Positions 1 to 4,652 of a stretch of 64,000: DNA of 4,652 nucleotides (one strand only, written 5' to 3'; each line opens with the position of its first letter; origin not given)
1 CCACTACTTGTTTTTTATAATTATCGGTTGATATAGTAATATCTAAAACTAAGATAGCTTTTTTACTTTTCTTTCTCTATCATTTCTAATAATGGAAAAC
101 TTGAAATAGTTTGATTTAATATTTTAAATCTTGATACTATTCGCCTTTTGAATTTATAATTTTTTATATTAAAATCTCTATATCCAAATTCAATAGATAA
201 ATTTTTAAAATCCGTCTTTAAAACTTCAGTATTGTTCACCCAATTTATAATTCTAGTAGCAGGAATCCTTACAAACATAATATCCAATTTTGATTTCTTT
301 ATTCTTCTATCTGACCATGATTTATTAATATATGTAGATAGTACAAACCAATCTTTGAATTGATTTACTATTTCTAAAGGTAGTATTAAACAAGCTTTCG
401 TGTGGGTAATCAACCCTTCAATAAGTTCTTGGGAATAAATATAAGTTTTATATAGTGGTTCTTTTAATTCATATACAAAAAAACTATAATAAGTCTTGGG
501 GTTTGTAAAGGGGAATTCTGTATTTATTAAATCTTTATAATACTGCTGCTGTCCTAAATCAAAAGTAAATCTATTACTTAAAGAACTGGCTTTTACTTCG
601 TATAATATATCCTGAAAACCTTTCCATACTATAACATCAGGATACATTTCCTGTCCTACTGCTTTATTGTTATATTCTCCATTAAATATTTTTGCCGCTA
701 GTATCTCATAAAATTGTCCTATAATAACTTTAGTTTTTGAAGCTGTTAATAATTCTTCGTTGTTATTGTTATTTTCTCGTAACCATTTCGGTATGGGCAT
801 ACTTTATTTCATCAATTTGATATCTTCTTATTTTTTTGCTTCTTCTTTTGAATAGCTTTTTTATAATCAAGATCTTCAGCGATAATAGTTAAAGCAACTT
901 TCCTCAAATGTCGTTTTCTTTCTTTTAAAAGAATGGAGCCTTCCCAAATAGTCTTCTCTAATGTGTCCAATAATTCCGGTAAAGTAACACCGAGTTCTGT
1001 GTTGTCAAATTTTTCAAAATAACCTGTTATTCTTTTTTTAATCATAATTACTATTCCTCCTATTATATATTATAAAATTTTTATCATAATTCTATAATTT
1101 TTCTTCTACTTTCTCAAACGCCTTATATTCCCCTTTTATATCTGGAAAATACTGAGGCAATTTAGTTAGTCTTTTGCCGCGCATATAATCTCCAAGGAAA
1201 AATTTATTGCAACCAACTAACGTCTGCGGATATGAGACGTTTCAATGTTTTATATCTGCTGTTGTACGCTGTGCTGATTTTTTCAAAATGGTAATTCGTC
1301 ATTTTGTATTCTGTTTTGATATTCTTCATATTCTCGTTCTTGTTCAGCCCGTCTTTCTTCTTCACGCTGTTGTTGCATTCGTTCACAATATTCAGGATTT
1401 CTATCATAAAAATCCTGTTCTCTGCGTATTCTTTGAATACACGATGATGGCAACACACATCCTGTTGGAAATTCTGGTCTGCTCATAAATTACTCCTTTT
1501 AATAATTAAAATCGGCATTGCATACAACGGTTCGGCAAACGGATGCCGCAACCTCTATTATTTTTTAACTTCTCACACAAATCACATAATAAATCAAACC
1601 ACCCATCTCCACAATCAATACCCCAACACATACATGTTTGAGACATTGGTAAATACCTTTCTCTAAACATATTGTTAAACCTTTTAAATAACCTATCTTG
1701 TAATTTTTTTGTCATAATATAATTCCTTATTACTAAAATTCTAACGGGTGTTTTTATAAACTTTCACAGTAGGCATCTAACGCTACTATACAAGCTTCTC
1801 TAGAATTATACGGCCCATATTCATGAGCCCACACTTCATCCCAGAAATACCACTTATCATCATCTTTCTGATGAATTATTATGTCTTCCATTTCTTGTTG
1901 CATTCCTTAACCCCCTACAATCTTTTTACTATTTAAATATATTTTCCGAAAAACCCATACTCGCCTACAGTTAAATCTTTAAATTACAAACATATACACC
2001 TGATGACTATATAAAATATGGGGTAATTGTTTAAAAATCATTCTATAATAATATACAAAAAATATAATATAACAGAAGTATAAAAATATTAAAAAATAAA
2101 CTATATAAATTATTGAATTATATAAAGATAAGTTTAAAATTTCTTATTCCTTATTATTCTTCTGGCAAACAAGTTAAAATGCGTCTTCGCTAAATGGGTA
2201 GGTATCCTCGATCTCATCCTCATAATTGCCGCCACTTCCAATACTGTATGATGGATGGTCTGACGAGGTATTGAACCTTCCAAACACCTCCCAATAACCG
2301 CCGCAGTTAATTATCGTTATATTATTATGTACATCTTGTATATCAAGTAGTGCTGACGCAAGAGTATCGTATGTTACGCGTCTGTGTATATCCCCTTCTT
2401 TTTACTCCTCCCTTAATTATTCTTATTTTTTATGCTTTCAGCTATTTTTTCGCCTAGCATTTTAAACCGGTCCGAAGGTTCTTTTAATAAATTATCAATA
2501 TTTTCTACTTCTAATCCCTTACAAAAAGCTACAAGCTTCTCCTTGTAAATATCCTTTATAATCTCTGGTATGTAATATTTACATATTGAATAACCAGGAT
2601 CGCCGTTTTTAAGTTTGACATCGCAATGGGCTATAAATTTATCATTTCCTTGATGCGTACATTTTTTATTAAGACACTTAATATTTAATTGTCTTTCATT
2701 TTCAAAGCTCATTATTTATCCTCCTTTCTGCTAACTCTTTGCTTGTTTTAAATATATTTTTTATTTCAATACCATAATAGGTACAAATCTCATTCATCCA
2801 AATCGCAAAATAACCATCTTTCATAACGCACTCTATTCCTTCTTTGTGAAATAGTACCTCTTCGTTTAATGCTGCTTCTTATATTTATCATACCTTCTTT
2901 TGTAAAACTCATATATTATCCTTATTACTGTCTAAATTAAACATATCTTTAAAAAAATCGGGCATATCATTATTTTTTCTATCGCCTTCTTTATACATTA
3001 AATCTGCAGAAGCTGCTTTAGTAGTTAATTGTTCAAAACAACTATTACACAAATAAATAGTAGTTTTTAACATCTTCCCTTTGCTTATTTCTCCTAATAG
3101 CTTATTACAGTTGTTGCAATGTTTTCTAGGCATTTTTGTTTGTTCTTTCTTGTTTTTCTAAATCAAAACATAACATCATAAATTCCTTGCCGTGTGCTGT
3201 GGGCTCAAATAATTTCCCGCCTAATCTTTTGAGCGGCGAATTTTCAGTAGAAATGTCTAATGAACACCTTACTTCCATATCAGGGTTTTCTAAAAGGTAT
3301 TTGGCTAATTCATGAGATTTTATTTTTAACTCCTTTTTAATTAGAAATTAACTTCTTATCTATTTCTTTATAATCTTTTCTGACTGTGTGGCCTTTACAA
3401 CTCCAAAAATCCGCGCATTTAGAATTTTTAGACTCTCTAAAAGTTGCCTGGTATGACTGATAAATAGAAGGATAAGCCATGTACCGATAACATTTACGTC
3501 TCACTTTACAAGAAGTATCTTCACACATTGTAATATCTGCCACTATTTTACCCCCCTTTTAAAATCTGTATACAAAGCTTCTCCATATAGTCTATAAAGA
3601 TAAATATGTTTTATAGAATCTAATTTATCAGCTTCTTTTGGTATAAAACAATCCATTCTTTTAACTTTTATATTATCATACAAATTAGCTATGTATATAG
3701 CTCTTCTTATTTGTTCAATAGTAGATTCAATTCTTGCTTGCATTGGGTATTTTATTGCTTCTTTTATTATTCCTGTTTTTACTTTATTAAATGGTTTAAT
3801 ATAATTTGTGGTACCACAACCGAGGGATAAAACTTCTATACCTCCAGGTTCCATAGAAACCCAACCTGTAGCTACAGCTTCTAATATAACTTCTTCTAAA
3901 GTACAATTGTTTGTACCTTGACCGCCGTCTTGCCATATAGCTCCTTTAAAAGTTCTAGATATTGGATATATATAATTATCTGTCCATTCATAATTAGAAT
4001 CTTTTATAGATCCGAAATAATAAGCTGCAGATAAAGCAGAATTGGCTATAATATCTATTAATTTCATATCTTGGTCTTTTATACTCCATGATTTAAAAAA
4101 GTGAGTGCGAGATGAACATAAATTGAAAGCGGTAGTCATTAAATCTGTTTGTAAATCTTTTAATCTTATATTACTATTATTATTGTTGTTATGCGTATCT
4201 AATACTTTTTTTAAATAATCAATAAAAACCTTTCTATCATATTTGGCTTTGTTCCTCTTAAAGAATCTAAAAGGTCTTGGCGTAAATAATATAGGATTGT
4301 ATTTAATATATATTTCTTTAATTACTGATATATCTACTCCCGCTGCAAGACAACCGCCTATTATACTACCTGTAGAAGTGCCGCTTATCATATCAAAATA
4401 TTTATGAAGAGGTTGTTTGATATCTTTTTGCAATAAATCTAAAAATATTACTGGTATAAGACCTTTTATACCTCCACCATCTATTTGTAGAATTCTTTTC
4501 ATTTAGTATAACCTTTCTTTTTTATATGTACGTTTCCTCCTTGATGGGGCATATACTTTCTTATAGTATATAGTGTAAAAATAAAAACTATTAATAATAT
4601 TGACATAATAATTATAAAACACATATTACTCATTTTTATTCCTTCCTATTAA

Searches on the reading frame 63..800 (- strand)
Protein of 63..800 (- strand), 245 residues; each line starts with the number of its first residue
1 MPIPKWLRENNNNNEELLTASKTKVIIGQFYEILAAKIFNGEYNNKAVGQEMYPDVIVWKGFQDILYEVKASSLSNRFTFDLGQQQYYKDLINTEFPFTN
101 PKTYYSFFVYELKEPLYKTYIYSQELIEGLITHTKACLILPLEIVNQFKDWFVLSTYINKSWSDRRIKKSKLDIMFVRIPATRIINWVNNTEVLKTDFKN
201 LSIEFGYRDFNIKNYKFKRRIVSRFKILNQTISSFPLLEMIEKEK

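Call 21: search_protein_families(library=phrogs, max_evalue=0.001, proteins=[window:63-800:-])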
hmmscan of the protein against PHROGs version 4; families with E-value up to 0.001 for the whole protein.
window:63-800:- (245 aa): 0 families

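Call 45: search_protein_families(library=pfam, max_evalue=0.001, proteins=[window:63-800:-])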
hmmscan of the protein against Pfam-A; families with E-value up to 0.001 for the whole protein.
window:63-800:- (245 aa): 0 families

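Call 75: find_encoding_contigs(protein=window:63-800:-, flank=10000, max_places=4)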
Protein window:63-800:- (245 aa): 6 contigs read that carry it; 2 places shown.
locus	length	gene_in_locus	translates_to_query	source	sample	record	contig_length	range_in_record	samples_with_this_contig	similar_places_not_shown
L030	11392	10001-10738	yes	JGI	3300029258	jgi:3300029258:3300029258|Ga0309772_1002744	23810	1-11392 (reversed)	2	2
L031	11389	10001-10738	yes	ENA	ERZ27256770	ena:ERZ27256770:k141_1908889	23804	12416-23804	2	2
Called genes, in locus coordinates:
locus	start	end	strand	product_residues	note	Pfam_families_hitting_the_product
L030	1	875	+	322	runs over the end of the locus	PF01242:PTPS, PF00156:Pribosyltran (faint)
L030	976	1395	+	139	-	-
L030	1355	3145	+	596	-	-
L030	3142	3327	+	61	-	-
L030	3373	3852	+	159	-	-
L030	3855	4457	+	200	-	PF01464:SLT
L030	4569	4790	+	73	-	-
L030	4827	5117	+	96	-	-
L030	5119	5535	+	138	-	-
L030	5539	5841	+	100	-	-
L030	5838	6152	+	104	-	-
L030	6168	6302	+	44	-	-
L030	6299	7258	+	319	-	PF01734:Patatin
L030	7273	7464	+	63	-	-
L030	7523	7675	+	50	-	-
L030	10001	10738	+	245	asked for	-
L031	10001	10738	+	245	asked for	-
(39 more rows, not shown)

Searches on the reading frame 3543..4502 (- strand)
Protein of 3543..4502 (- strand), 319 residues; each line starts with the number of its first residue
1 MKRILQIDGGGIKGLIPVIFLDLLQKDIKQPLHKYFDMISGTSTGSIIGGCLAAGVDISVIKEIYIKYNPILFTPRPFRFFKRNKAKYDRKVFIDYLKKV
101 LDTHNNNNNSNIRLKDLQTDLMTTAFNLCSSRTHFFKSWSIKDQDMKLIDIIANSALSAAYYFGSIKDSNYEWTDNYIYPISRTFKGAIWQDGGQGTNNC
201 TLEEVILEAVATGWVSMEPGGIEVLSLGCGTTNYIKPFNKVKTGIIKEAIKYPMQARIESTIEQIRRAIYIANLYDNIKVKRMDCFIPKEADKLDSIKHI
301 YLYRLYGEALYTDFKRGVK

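Call 21: search_protein_families(library=phrogs, max_evalue=0.001, proteins=[window:3543-4502:-])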
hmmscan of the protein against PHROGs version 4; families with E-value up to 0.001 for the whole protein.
window:3543-4502:- (319 aa): 1 family
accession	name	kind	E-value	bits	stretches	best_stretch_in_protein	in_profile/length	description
phrog_25573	-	unknown function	2.5e-18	67.4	1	2-164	3-163/307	-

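Call 45: search_protein_families(library=pfam, max_evalue=0.001, proteins=[window:3543-4502:-])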
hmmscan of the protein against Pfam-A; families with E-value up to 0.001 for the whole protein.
window:3543-4502:- (319 aa): 1 family
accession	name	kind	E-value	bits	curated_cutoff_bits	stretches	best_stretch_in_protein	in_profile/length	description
PF01734.28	Patatin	-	2.9e-16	60.7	27.7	1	7-198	3-184/191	Patatin-like phospholipase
